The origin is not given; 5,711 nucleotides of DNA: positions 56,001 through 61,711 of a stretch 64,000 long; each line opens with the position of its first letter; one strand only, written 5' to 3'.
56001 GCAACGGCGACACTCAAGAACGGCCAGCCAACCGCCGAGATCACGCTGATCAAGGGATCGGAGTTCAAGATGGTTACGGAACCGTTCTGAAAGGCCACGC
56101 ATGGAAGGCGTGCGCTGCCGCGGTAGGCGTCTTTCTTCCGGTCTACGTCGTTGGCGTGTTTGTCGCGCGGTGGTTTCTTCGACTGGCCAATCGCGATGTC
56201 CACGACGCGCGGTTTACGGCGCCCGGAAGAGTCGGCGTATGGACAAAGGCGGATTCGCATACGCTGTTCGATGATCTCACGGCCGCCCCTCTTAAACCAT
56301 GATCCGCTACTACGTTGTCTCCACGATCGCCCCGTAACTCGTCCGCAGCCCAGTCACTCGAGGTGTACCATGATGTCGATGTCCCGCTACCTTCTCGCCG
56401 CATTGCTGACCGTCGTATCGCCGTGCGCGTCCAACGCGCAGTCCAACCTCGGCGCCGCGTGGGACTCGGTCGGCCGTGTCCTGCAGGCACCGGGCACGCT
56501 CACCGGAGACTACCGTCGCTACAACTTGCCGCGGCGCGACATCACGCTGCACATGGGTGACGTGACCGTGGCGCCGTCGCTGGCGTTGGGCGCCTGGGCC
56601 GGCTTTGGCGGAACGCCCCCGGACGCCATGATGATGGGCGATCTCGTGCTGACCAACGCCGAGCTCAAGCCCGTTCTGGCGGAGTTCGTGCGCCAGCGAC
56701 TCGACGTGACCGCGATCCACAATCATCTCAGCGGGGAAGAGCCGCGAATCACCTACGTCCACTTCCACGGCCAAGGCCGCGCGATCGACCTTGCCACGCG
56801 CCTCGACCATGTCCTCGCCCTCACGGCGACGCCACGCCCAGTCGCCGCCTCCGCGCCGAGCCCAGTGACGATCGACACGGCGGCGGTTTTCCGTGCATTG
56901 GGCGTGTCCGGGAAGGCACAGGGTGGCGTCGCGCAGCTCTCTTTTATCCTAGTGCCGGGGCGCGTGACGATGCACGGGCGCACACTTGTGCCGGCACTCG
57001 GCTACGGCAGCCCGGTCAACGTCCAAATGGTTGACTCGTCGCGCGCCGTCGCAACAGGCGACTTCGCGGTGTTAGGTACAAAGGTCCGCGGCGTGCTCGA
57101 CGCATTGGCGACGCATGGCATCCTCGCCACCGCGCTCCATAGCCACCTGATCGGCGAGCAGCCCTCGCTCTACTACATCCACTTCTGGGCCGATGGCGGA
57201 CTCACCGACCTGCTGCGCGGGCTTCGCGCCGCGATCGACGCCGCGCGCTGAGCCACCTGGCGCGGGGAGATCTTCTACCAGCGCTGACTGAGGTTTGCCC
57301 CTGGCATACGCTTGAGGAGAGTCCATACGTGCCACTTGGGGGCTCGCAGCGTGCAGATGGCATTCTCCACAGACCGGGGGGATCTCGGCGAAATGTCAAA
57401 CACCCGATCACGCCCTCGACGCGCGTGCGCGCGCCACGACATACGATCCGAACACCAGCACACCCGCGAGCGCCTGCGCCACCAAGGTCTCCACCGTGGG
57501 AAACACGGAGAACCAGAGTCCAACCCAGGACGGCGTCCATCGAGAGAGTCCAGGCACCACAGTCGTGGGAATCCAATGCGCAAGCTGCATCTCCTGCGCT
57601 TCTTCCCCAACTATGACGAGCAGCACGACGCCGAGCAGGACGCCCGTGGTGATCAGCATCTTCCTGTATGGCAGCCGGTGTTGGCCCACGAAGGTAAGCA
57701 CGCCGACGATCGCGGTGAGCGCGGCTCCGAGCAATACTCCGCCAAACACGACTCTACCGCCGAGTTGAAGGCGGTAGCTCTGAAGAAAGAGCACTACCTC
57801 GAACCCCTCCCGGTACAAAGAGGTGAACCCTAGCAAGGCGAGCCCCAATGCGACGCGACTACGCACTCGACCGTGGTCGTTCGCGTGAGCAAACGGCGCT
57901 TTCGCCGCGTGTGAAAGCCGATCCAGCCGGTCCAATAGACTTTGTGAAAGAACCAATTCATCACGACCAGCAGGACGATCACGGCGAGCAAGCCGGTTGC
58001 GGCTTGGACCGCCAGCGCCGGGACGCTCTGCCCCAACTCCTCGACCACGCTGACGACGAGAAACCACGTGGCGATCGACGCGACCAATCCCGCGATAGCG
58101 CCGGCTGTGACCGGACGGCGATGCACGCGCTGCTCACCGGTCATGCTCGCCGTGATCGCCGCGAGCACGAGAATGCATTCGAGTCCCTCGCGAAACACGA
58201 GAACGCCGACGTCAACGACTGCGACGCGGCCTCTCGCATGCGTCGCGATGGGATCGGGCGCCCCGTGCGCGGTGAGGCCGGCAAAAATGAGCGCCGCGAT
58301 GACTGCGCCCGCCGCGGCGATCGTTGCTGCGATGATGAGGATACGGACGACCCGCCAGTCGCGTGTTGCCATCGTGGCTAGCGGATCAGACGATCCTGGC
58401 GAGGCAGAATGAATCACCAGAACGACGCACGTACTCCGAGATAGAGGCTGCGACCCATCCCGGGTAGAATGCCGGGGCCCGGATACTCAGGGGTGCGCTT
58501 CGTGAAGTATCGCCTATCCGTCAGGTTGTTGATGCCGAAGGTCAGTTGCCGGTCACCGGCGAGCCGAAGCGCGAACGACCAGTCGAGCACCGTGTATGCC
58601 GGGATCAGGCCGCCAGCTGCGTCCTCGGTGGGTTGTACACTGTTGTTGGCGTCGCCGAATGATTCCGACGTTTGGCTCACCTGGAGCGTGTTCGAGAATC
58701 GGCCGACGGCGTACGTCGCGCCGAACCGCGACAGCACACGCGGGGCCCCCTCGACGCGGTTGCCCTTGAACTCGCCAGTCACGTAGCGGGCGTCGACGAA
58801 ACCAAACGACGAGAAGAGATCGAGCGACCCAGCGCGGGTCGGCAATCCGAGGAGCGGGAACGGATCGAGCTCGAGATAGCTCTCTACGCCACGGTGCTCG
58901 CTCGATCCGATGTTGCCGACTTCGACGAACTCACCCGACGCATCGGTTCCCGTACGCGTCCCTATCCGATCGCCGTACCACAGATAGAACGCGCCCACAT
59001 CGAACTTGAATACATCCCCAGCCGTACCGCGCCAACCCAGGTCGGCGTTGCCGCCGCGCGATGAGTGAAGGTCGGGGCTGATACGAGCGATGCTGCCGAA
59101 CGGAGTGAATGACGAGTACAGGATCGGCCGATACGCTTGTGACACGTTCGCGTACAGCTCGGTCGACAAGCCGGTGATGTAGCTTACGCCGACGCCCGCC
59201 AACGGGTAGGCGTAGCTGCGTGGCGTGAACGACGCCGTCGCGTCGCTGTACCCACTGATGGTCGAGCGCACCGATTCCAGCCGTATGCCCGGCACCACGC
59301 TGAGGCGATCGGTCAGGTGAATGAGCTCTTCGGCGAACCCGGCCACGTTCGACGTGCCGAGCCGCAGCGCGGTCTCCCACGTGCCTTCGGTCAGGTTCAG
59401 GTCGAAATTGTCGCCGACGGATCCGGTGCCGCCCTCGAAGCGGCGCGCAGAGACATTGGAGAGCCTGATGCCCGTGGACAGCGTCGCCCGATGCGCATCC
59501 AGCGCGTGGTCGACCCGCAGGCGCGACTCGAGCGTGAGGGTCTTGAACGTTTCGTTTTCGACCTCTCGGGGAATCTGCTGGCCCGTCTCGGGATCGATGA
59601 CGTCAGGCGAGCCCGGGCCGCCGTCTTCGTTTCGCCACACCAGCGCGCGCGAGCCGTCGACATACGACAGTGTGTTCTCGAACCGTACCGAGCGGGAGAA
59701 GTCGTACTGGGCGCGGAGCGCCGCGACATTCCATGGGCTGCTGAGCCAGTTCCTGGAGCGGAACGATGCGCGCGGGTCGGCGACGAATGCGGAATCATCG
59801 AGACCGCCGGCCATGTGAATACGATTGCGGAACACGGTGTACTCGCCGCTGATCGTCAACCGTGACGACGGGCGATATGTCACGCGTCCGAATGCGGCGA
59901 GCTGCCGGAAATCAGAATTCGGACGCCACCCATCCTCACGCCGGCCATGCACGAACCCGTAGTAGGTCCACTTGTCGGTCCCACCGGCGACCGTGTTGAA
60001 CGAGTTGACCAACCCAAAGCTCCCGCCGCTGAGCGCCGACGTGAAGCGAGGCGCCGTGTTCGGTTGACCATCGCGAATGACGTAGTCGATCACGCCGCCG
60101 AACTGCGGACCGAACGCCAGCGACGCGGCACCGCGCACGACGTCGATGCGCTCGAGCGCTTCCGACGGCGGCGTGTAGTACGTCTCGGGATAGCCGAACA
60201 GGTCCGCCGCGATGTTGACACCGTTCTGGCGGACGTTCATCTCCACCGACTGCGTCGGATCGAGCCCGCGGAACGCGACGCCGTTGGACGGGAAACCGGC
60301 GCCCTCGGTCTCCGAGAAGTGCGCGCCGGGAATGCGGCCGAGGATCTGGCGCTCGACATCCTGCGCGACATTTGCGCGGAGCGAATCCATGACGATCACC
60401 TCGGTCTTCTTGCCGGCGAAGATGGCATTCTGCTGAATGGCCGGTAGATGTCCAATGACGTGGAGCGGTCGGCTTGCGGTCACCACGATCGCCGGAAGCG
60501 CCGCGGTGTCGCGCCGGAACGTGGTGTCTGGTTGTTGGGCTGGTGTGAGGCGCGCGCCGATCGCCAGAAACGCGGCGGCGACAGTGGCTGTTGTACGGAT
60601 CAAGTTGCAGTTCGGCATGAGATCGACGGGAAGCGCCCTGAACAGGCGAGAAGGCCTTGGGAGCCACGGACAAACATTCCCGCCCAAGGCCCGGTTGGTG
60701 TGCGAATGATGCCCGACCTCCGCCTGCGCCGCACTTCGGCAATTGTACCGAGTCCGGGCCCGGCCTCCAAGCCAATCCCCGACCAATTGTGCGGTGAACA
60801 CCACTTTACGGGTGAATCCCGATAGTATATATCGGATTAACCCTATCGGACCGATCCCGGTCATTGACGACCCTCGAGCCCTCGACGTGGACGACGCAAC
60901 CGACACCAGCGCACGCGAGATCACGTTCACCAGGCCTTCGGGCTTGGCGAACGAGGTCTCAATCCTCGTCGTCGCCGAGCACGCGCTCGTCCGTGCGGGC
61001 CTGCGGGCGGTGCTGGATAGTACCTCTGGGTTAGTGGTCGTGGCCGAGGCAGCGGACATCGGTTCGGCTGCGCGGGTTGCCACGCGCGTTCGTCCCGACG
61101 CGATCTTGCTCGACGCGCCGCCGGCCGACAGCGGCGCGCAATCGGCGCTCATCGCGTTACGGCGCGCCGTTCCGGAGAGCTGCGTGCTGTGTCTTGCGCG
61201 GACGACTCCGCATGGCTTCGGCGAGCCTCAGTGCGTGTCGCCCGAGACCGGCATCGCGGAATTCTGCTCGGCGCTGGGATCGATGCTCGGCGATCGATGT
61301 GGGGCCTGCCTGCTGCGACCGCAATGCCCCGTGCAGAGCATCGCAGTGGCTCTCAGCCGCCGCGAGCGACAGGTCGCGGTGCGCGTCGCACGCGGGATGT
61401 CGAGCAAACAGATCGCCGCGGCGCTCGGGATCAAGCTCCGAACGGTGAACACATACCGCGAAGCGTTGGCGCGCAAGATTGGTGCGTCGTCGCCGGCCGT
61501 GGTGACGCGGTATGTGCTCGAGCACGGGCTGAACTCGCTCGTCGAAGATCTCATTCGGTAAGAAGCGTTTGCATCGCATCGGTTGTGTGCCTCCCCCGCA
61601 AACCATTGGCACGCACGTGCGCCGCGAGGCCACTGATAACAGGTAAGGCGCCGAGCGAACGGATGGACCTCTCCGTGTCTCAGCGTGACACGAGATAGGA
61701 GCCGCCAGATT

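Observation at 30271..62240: Two independent gene-end replacement insertions without recombinase genes in one 64-kb window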

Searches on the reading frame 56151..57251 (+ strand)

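Call 8: search_protein_families(library=pfam, proteins=[window:56151-57251:+], max_evalue=0.01)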
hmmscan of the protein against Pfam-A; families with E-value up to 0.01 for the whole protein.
window:56151-57251:+ (366 aa): 1 family
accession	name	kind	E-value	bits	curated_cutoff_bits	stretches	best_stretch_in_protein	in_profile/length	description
PF07485.16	DUF1529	-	4.1e-58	194.9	25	2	107-222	3-119/121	Domain of Unknown Function (DUF1259)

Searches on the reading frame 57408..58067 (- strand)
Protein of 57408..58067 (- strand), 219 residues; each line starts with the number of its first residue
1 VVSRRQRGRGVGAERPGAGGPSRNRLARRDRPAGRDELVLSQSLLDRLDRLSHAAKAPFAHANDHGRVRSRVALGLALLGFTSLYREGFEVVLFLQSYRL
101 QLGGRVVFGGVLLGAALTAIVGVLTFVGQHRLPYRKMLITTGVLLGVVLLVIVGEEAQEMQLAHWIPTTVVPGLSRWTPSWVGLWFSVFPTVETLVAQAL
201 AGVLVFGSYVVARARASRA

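Call 8: search_protein_families(library=pfam, proteins=[window:57408-58067:-], max_evalue=0.01)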
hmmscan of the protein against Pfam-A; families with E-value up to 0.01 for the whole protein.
window:57408-58067:- (219 aa): 1 family
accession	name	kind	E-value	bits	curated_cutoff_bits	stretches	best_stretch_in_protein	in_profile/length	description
PF03239.20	FTR1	-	1.1e-07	31.9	25.3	1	74-165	121-218/284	Iron permease FTR1 family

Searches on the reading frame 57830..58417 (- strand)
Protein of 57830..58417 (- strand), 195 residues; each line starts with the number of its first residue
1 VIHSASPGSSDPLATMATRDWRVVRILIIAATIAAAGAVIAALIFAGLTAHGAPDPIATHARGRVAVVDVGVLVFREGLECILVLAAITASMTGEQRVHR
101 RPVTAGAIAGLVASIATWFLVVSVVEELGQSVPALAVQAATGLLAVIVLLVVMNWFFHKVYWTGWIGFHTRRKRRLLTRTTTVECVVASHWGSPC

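Call 8: search_protein_families(library=pfam, proteins=[window:57830-58417:-], max_evalue=0.01)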
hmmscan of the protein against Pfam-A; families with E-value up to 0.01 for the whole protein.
window:57830-58417:- (195 aa): 1 family
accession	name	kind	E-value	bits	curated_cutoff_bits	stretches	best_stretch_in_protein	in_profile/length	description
PF03239.20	FTR1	-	1.4e-06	28.3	25.3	1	70-156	4-94/284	Iron permease FTR1 family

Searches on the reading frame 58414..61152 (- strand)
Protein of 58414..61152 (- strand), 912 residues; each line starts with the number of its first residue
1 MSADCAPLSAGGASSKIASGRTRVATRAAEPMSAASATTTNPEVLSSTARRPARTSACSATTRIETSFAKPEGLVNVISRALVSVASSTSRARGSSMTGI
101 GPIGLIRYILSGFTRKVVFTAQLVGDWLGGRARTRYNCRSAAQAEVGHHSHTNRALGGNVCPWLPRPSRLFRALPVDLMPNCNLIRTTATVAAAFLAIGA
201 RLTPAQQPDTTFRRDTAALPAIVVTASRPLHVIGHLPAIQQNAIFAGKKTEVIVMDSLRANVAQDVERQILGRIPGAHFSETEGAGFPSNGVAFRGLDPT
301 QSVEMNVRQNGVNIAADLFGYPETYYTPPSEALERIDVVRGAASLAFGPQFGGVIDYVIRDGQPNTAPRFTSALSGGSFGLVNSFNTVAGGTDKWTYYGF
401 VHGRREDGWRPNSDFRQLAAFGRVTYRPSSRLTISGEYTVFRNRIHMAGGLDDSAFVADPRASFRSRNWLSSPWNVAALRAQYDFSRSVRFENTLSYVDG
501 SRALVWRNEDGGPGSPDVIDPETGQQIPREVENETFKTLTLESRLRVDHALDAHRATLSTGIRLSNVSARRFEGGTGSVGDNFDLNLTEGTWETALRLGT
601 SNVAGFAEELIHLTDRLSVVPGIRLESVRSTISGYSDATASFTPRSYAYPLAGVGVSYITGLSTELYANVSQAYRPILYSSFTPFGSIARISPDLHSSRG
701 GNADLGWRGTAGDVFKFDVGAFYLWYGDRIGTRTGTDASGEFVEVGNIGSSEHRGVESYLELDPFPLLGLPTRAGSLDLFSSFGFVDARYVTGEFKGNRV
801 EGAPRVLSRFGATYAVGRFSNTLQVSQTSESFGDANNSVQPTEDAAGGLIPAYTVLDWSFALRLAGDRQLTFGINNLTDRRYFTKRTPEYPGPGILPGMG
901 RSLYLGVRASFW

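Call 8: search_protein_families(library=pfam, proteins=[window:58414-61152:-], max_evalue=0.01)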
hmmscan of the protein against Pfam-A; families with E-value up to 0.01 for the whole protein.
window:58414-61152:- (912 aa): 2 families
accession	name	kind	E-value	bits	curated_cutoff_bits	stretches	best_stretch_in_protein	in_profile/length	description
PF00593.30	TonB_dep_Rec_b-barrel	-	7e-27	95.8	27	1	424-877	7-436/436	TonB dependent receptor-like, beta-barrel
PF07715.20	Plug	-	1.1e-08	36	23.9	1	250-353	9-106/107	TonB-dependent Receptor Plug Domain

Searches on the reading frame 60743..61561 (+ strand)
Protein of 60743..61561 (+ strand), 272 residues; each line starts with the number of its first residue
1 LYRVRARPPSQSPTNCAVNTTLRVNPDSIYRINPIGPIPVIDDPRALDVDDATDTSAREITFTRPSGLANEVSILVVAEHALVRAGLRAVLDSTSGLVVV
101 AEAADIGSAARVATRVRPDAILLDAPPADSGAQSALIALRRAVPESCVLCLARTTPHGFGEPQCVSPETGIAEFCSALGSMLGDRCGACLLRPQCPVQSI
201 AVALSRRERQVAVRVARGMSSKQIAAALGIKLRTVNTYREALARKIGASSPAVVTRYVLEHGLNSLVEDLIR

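Call 66: search_protein_families(library=pfam, proteins=[window:60743-61561:+], max_evalue=0.01)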
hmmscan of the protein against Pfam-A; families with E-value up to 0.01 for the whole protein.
window:60743-61561:+ (272 aa): 6 families
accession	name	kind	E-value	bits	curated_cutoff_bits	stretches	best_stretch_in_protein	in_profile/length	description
PF00196.25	GerE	-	1.1e-14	54.2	23.5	1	203-257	2-56/57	Bacterial regulatory proteins, luxR family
PF13384.12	HTH_23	-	2.1e-05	24.7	24.6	1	205-240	3-39/50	Homeodomain-like domain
PF08281.18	Sigma70_r4_2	-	0.00017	21.6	25.7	1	204-238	11-46/54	Sigma-70, region 4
PF00072.30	Response_reg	-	0.00019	22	30.2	1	74-125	1-50/111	Response regulator receiver domain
PF13551.12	HTH_29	-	0.00063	20.2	28.1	1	214-242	7-36/64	Winged helix-turn helix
PF01381.28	HTH_3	-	0.0019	18.6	23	0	213-236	4-27/55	Helix-turn-helix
